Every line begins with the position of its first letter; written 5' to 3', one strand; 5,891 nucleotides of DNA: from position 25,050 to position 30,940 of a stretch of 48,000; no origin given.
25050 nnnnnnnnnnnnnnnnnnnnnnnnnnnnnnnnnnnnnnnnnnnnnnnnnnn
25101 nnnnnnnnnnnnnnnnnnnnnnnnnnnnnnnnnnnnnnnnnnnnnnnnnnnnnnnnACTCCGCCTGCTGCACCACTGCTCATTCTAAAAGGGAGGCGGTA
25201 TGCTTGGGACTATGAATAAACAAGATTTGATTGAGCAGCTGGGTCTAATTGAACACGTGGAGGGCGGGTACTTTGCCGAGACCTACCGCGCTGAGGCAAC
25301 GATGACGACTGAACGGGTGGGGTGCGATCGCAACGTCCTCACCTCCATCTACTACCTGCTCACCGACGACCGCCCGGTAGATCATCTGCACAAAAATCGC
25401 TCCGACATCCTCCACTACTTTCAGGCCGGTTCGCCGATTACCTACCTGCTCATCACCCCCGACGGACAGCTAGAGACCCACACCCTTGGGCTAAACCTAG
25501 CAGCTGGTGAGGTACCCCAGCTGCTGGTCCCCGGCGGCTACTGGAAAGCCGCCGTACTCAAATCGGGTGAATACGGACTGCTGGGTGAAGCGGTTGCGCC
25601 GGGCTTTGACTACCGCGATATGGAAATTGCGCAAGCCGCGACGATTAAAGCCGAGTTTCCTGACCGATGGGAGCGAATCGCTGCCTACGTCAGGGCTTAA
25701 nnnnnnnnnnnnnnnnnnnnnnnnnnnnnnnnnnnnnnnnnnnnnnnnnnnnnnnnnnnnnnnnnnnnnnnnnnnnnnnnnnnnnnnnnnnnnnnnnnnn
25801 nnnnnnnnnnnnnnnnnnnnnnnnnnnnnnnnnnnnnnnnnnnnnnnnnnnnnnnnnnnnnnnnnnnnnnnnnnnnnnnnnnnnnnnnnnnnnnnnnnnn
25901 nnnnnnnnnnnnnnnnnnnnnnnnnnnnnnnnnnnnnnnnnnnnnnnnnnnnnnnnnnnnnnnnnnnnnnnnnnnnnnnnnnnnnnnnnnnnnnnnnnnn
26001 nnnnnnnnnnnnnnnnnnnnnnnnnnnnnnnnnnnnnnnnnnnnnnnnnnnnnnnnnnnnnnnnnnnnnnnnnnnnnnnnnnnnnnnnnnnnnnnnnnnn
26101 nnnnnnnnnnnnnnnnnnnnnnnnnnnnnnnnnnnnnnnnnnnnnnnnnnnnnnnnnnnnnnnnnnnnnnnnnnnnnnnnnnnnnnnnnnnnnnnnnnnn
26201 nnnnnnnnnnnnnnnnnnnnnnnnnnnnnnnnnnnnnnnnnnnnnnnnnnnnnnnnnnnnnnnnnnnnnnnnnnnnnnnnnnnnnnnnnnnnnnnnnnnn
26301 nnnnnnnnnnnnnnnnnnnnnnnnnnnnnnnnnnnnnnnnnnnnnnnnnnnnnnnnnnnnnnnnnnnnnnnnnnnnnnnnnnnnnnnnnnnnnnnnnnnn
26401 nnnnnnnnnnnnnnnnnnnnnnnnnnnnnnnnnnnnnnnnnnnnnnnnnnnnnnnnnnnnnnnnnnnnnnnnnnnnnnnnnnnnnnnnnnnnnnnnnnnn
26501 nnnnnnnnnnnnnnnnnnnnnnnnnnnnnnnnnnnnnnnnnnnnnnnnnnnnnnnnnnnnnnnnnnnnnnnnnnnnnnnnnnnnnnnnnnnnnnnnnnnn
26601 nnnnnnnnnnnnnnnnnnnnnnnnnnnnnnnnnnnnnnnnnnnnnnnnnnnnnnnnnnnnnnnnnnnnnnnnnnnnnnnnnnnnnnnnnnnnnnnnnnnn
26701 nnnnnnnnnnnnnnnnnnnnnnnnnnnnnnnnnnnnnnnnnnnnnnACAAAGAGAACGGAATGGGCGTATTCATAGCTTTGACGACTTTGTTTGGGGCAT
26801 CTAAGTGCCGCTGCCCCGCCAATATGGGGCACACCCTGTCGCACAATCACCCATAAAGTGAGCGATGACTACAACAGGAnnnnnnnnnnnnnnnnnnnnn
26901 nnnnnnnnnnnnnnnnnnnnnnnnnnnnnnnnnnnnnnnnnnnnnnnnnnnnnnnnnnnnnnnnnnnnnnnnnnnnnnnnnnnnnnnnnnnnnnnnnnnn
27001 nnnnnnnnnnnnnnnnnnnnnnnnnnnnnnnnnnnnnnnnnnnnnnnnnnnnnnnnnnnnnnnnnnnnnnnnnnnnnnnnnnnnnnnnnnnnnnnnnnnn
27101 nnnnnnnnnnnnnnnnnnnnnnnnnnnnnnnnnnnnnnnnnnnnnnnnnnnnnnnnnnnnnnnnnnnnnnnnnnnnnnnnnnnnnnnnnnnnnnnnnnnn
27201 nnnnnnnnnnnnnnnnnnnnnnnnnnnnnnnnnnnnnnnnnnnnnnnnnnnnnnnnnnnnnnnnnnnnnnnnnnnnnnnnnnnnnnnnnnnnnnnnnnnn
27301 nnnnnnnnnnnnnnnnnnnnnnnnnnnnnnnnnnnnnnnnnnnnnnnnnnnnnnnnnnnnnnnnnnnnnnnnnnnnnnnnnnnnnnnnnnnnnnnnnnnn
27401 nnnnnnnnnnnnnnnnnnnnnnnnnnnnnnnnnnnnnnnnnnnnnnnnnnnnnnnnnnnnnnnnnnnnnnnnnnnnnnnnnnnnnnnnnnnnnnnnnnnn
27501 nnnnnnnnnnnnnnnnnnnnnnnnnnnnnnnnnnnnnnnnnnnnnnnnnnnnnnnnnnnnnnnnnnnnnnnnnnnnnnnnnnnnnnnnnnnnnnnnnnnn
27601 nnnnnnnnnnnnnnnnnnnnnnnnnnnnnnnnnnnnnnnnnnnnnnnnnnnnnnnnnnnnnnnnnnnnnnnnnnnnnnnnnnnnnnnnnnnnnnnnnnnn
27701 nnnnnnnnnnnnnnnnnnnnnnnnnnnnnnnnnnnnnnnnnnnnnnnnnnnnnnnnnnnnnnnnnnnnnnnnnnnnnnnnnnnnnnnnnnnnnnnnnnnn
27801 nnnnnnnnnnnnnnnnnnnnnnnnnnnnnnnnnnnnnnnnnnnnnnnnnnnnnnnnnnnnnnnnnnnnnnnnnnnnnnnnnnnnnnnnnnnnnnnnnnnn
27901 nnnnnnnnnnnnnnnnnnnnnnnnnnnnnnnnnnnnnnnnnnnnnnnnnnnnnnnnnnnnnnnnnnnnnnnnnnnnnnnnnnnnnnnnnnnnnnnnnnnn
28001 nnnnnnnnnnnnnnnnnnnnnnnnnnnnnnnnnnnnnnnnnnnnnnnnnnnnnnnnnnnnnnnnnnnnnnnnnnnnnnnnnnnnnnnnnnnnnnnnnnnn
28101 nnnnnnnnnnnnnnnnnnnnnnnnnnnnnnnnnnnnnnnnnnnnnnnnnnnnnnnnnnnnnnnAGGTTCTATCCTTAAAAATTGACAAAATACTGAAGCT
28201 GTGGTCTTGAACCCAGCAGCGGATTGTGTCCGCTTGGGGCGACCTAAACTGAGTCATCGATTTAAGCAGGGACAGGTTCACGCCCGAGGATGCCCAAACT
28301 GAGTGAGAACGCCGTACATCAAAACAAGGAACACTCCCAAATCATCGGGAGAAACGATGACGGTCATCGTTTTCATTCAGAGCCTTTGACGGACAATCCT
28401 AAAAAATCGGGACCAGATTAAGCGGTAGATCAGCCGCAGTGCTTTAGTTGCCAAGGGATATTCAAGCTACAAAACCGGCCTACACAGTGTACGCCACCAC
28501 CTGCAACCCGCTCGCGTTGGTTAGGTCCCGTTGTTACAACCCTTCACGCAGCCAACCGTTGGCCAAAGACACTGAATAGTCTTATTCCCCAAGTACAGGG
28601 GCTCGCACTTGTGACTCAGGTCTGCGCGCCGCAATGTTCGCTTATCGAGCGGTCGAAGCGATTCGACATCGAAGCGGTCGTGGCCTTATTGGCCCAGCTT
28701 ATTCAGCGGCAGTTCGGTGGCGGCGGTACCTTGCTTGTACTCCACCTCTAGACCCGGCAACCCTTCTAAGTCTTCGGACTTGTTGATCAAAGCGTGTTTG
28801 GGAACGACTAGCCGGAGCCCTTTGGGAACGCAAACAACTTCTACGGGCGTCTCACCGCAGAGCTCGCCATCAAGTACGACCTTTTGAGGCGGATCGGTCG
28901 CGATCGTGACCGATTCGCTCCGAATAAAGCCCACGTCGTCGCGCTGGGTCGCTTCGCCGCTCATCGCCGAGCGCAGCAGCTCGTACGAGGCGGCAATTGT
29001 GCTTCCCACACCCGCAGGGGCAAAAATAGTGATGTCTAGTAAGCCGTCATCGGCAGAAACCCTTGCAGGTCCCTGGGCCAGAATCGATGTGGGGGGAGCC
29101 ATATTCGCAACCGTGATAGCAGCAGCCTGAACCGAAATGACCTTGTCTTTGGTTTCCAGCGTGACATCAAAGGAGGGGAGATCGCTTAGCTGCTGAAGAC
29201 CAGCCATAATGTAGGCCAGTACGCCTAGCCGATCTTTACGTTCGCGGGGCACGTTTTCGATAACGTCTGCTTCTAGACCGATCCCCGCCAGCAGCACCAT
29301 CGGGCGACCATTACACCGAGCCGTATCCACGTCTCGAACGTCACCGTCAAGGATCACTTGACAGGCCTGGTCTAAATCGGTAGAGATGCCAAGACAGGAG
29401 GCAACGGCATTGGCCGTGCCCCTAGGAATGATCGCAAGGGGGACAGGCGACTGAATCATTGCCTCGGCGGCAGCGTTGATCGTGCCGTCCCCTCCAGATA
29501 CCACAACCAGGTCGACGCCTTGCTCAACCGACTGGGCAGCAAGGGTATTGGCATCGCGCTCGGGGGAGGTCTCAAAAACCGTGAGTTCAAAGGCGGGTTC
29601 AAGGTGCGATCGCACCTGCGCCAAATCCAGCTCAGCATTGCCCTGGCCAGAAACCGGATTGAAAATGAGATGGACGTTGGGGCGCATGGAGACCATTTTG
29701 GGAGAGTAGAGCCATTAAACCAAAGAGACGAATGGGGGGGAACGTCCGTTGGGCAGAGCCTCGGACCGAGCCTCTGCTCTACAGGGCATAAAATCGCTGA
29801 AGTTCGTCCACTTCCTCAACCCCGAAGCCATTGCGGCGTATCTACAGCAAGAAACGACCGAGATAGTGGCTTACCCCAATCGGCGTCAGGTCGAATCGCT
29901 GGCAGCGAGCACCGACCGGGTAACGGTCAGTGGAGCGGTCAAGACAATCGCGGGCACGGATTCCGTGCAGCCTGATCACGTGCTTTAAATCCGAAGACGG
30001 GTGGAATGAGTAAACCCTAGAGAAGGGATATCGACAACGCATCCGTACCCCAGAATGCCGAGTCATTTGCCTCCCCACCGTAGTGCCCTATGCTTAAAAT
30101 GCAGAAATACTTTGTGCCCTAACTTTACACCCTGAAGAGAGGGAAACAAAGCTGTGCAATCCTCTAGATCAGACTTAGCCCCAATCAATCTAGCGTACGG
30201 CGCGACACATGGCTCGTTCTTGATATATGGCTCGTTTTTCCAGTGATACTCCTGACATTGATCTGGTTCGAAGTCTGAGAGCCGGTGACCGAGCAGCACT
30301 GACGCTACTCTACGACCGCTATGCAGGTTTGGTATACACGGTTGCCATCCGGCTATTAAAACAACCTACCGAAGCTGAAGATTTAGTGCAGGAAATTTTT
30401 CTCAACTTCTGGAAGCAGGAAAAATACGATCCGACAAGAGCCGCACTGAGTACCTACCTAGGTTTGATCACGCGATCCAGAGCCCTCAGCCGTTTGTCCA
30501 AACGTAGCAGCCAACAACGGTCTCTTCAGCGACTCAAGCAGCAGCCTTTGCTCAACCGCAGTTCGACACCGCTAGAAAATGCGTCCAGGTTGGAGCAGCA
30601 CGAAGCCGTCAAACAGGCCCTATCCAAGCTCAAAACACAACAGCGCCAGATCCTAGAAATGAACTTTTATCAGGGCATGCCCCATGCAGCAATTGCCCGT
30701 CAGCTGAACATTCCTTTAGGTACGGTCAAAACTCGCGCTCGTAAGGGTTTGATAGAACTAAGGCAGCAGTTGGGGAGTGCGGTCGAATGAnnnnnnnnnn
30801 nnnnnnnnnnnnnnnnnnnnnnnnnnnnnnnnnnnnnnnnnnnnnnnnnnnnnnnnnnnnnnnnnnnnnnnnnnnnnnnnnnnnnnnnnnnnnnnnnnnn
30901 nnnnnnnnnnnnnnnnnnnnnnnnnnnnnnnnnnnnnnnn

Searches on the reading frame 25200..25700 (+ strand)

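Call 11: search_protein_families(library=pfam, proteins=[window:25200-25700:+], max_evalue=0.001)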
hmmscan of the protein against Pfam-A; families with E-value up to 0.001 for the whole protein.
window:25200-25700:+ (166 aa): 1 family
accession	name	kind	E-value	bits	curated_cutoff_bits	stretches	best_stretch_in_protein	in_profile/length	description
PF06172.17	Cupin_5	-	2.9e-46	157.4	25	1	8-143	1-138/139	Cupin superfamily (DUF985)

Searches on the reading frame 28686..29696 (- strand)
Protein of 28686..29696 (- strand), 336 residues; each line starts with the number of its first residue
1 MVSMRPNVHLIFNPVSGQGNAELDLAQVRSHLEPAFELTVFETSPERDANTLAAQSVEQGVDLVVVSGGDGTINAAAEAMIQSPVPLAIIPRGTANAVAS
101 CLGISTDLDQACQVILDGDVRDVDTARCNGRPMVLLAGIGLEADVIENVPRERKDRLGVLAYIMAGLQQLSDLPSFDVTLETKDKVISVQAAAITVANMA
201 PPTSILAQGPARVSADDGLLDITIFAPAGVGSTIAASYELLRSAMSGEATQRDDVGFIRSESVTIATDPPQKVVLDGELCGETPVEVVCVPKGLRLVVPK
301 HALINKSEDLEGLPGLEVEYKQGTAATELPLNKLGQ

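Call 11: search_protein_families(library=pfam, proteins=[window:28686-29696:-], max_evalue=0.001)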
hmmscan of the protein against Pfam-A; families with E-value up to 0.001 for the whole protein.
window:28686-29696:- (336 aa): 3 families
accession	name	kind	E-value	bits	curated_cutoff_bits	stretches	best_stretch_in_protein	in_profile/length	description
PF00781.29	DAGK_cat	-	4.5e-32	110.7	23.6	1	8-128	2-125/125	Diacylglycerol kinase catalytic domain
PF19279.4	YegS_C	-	1.3e-16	61.2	27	1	139-297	5-157/158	YegS C-terminal NAD kinase beta sandwich-like domain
PF01513.26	NAD_kinase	-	1.7e-07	32.1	25.5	1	37-100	49-112/130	ATP-NAD kinase N-terminal domain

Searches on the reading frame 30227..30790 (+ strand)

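Call 11: search_protein_families(library=pfam, proteins=[window:30227-30790:+], max_evalue=0.001)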
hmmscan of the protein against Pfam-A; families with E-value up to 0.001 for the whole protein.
window:30227-30790:+ (187 aa): 4 families
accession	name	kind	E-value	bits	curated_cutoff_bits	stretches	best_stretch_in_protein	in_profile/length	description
PF04542.20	Sigma70_r2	-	9.1e-17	61.1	24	1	28-94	1-69/71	Sigma-70 region 2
PF08281.18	Sigma70_r4_2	-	3.6e-15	55.8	25.7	1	126-176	2-52/54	Sigma-70, region 4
PF04545.22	Sigma70_r4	-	2.6e-12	46.5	24.1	1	131-180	1-50/50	Sigma-70, region 4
PF19610.4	DUF6115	-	0.00015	22.6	27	1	97-168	58-128/134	Family of unknown function (DUF6115)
